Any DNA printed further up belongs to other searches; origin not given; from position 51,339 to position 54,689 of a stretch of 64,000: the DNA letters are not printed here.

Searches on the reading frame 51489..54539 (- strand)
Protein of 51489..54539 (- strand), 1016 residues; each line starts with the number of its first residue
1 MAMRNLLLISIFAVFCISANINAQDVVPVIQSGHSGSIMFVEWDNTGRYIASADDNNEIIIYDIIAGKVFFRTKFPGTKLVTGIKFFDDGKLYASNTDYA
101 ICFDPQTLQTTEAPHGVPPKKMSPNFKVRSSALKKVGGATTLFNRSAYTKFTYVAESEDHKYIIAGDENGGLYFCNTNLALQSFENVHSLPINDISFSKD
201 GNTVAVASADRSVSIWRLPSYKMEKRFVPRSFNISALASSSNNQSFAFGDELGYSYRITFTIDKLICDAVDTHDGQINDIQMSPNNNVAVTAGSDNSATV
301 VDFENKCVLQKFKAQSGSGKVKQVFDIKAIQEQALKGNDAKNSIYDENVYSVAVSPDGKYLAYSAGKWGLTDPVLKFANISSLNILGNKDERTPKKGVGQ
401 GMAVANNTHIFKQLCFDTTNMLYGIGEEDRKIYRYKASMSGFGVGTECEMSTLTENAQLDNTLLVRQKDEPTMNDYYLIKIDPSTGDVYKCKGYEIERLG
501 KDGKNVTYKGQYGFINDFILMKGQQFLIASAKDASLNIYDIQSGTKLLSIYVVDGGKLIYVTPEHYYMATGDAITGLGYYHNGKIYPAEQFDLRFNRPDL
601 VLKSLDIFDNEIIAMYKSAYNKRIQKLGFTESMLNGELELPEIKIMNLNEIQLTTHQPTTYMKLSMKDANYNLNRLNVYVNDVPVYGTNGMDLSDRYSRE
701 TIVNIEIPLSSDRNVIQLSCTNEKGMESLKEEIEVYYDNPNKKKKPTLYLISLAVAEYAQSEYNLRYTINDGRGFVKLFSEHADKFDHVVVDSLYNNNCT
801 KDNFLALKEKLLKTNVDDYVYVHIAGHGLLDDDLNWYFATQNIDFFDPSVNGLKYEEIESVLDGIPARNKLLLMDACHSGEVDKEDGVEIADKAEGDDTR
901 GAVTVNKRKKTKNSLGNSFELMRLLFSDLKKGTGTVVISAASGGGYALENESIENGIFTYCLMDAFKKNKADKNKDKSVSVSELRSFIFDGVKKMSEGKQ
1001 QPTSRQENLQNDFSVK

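Call 18: search_protein_families(library=pfam, proteins=[window:51489-54539:-], max_evalue=0.001)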
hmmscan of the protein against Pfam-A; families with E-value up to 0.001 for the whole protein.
window:51489-54539:- (1016 aa): 25 families
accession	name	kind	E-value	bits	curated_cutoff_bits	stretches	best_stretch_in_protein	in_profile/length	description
PF25173.1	Beta-prop_WDR3_1st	-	6.2e-22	78.6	154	2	181-316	22-155/184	WDR3 first beta-propeller domain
PF00400.38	WD40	-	7.8e-21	74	27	1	187-216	9-38/39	WD domain, G-beta repeat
PF25174.1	Beta-prop_THOC3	-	3.2e-20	72.7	305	1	152-320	92-259/272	THOC3 beta-propeller domain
PF24805.1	EIF3I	-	9.3e-20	71.4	200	2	32-234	49-234/324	EIF3I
PF24817.1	WD40_WDHD1_1st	-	1.3e-18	67.6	109.9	2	185-253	218-287/291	WDHD1 first WD40 domain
PF24814.1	WD40_Prp19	-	1.5e-17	64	320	0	178-225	167-213/281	Prp19 WD40 domain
PF24807.1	WD40_CDC20-Fz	-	3.8e-16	59.7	200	1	188-315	50-176/292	CDC20/Fizzy WD40 domain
PF23414.1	Beta-prop_EML_2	-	1.7e-15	57.6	90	2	149-231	40-124/266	Echinoderm microtubule-associated protein second beta-propeller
PF00656.27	Peptidase_C14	-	9.9e-14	52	21.4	1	756-1013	10-232/233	Caspase domain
PF25168.1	Beta-prop_WDR36-Utp21_2nd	-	1.7e-13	51.1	84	0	183-241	235-292/335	WDR36/Utp21 second beta-propeller domain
PF25172.1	Beta-prop_WDR3_2nd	-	1.3e-12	48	140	1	154-219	139-205/293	WDR3 second beta-propeller domain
PF12894.13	ANAPC4_WD40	-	1.8e-12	47.8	22.9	0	21-75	24-78/91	Anaphase-promoting complex subunit 4 WD40 domain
PF24796.1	WDR55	-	7.9e-11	42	200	1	173-308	32-171/296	WDR55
PF24782.2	WD40_MABP1-WDR62_2nd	-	6.8e-09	35.6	290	1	33-93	268-327/341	MABP1/WDR62 second WD40 domain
PF23409.1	Beta-prop_EML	-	3.7e-08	33.6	88.2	1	139-240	146-250/267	Echinoderm microtubule-associated protein first beta-propeller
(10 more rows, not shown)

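Call 79: search_protein_families(library=ncbifam, proteins=[window:51489-54539:-], max_evalue=0.01)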
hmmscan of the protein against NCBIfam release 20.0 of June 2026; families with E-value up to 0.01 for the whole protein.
window:51489-54539:- (1016 aa): 2 families
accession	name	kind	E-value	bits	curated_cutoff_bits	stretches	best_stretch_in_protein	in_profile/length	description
NF047832.1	caspase_w_EACC1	subfamily_domain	1.3e-15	57.5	140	1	794-985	49-201/211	caspase, EACC1-associated type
NF010066.0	PRK13546.1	equivalog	0.0055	16.1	320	0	896-1000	49-149/264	teichoic acids export ABC transporter ATP-binding subunit TagH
